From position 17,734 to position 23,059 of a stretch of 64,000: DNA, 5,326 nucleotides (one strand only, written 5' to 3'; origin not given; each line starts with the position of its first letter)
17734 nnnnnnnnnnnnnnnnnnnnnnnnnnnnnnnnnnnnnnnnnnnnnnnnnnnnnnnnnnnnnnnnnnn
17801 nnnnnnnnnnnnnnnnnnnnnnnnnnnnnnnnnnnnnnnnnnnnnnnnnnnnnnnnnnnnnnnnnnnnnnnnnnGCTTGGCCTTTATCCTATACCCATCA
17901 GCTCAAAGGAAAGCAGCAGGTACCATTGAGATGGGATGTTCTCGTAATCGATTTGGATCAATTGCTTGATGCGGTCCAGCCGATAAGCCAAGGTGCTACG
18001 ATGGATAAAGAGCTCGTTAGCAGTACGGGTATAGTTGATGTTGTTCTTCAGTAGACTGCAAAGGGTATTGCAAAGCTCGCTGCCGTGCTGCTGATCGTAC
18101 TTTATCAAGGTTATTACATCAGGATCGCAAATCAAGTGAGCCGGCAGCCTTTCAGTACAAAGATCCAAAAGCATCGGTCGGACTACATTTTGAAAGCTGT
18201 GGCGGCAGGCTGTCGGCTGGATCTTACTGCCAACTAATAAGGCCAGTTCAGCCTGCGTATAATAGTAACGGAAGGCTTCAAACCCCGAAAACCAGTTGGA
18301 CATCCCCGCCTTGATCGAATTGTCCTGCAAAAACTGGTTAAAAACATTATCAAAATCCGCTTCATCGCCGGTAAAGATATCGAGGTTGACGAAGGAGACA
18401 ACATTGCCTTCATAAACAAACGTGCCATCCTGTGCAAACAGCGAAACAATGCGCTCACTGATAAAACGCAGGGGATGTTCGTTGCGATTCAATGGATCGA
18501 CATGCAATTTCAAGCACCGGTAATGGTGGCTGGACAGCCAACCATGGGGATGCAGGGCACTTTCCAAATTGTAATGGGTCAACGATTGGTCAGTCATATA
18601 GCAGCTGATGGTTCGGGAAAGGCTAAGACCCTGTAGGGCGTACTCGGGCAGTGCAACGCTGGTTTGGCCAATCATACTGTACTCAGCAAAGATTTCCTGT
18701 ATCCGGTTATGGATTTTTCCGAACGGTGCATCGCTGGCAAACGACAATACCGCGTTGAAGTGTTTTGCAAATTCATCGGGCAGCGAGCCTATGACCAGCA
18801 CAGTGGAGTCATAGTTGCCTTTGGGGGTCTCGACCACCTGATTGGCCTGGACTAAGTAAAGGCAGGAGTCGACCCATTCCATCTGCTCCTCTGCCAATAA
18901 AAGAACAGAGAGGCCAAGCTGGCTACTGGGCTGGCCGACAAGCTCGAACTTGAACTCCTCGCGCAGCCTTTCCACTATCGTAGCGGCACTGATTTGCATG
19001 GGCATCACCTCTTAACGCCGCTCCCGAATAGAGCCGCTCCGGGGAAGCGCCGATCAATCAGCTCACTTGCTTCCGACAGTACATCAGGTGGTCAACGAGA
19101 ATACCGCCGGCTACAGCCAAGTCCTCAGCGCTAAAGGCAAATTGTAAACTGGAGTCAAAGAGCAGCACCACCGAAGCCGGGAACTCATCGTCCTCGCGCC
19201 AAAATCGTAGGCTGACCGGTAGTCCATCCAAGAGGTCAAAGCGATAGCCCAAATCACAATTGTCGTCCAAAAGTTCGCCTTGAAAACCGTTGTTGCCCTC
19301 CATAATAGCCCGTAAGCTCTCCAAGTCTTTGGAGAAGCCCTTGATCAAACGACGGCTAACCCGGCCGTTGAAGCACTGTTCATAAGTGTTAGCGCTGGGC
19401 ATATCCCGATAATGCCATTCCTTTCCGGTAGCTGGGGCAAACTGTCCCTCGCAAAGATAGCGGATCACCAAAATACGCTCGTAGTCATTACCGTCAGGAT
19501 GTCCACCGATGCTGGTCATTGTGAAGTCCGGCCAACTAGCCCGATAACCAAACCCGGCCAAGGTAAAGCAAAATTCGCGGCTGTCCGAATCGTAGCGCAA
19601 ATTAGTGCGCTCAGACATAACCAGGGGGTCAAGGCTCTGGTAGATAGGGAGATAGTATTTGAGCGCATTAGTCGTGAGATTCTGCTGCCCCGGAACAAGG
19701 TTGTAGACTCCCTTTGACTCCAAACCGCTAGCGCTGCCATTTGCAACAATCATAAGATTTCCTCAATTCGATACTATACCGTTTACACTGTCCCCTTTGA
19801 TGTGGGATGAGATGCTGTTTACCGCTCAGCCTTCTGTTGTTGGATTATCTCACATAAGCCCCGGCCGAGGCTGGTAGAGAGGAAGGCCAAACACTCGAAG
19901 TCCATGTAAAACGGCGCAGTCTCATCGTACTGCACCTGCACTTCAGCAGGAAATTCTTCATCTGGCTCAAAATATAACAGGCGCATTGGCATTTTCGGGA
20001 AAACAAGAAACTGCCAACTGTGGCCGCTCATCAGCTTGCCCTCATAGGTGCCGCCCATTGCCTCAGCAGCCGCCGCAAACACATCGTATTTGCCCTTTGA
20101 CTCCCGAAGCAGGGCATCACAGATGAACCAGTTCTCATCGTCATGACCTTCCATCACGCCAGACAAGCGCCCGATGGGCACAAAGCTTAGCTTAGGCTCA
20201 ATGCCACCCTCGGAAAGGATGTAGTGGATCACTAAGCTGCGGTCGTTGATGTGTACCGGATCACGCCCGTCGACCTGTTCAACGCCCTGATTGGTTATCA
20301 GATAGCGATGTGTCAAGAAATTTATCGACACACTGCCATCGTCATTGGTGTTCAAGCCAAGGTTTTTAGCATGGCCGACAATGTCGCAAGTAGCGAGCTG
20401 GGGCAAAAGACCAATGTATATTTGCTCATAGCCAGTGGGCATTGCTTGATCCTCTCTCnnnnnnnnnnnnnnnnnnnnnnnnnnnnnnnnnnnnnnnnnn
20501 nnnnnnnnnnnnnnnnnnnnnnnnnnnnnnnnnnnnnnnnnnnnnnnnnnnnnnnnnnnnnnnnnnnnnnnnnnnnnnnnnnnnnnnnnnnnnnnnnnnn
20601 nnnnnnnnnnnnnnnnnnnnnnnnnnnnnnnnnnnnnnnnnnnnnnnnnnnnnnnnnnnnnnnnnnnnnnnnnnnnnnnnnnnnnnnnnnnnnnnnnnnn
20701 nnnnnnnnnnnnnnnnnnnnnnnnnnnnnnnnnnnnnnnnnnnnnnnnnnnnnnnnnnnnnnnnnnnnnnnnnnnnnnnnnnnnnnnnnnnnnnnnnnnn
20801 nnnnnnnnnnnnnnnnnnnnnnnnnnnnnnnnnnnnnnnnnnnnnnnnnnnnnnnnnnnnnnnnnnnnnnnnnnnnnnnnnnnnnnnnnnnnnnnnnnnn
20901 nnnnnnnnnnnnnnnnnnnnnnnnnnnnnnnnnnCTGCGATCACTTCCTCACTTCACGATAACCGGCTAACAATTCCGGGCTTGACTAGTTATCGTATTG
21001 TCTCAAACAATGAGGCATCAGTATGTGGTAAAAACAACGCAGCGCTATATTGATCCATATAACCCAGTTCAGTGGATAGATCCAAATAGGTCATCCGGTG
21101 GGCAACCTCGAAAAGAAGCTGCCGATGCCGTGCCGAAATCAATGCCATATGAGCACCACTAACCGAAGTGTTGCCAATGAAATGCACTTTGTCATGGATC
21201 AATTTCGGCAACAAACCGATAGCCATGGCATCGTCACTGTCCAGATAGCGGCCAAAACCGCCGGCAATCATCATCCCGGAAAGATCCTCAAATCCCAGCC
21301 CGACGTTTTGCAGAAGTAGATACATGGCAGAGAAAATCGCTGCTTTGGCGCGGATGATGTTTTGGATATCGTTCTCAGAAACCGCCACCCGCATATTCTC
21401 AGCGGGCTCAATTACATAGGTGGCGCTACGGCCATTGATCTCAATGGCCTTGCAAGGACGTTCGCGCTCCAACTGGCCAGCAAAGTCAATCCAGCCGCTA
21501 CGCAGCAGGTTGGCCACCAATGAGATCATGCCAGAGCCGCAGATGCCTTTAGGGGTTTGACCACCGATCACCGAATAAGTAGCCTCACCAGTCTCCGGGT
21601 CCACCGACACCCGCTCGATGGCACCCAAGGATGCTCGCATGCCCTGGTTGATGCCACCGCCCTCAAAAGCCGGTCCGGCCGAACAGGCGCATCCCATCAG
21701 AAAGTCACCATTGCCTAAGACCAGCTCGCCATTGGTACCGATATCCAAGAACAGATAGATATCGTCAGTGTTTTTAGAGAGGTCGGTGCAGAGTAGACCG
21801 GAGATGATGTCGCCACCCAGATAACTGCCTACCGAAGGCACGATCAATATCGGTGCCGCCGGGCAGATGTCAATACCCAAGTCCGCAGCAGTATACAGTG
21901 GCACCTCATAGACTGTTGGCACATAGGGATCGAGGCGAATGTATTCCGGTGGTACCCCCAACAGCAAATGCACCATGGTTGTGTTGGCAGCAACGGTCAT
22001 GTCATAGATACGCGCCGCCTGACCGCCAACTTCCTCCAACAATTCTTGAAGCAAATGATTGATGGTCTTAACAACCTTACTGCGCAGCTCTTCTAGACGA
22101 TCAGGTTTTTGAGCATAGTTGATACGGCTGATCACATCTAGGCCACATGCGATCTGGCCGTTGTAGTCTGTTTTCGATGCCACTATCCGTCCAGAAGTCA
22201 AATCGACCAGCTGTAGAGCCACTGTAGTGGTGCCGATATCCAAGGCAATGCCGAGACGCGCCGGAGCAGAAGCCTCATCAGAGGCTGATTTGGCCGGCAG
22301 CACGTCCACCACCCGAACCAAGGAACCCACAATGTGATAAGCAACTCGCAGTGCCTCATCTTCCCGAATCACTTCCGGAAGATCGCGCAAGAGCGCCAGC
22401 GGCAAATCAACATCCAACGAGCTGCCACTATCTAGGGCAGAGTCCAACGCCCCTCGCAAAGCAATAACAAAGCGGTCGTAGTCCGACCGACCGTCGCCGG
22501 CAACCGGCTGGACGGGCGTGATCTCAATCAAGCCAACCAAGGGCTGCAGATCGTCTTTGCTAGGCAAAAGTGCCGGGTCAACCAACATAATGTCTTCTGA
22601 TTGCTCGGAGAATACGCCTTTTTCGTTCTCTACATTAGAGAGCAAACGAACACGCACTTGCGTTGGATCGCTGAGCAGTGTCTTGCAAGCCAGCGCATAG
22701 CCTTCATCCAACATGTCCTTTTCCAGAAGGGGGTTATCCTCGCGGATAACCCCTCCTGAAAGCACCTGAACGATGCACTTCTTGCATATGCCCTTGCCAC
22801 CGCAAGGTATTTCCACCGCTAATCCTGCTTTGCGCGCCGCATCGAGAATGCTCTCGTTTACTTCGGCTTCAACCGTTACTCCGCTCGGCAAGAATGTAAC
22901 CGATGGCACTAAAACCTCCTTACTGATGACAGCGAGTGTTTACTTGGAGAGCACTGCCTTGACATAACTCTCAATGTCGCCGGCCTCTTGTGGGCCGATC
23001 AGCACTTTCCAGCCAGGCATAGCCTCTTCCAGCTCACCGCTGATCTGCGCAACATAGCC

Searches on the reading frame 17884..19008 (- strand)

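Call 6: search_protein_families(library=pfam, proteins=[window:17884-19008:-], max_evalue=0.001)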
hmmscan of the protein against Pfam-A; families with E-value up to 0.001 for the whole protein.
window:17884-19008:- (374 aa): 1 family
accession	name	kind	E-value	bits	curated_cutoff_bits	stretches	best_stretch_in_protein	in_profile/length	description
PF13556.12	HTH_30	-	8.6e-15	54.7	27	1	313-368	2-57/59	PucR C-terminal helix-turn-helix domain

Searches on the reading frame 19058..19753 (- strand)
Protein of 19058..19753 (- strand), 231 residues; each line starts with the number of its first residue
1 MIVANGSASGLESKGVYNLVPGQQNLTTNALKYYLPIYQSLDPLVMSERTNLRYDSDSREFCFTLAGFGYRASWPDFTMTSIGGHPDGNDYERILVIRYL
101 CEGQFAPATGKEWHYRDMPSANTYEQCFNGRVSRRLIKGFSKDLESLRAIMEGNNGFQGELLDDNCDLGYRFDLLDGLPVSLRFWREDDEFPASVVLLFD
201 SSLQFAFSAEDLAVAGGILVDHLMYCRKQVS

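Call 6: search_protein_families(library=pfam, proteins=[window:19058-19753:-], max_evalue=0.001)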
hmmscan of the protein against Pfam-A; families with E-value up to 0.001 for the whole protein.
window:19058-19753:- (231 aa): 1 family
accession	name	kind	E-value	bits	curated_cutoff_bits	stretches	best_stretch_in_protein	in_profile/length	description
PF12654.12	DUF3786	-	1.2e-39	136.1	27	1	42-221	1-175/176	Domain of unknown function (DUF3786)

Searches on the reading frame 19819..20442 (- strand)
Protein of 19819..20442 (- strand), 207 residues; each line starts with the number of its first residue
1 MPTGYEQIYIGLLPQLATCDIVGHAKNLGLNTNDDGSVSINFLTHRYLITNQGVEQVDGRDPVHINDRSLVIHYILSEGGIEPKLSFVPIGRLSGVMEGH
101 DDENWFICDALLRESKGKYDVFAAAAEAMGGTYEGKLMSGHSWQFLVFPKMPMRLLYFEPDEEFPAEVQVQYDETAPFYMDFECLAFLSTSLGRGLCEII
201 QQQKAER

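Call 6: search_protein_families(library=pfam, proteins=[window:19819-20442:-], max_evalue=0.001)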
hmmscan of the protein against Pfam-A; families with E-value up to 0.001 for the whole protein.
window:19819-20442:- (207 aa): 1 family
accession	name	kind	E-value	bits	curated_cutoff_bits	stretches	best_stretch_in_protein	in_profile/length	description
PF12654.12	DUF3786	-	3.7e-34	118.2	27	1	25-191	6-172/176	Domain of unknown function (DUF3786)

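Call 62: search_protein_families(library=ncbifam, proteins=[window:19819-20442:-], max_evalue=1)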
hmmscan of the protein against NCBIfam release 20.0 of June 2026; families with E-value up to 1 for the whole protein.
window:19819-20442:- (207 aa): 0 families

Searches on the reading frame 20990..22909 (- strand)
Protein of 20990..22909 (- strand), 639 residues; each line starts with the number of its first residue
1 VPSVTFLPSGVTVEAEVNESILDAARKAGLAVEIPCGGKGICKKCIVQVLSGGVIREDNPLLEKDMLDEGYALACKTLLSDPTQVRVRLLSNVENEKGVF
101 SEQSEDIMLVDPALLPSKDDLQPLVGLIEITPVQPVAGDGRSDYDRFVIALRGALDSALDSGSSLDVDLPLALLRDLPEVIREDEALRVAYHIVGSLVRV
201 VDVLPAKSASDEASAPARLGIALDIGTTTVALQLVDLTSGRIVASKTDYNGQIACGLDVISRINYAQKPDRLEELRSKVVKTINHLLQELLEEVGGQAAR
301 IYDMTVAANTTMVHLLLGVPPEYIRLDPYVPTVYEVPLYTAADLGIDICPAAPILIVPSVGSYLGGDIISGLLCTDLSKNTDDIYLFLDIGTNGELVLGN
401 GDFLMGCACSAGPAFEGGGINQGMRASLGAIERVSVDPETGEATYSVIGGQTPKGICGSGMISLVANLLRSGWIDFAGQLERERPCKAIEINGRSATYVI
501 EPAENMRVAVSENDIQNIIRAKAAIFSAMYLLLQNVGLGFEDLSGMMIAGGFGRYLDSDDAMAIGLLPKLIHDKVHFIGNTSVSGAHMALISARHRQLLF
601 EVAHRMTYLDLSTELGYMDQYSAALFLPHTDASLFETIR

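Call 6: search_protein_families(library=pfam, proteins=[window:20990-22909:-], max_evalue=0.001)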
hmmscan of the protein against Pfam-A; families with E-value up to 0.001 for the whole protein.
window:20990-22909:- (639 aa): 4 families
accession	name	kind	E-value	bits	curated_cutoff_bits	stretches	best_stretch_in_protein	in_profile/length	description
PF14574.11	RACo_C_ter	-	2.4e-92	309.2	27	1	384-638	2-260/261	C-terminal domain of RACo the ASKHA domain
PF17651.6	Raco_middle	-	2.3e-56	190.4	26.8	1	219-379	1-162/163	RACo middle region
PF00111.32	Fer2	-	1.4e-15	57.4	21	1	7-79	4-76/77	2Fe-2S iron-sulfur cluster binding domain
PF17650.6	RACo_linker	-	6.8e-05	23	26.2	1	121-185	8-62/86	RACo linker region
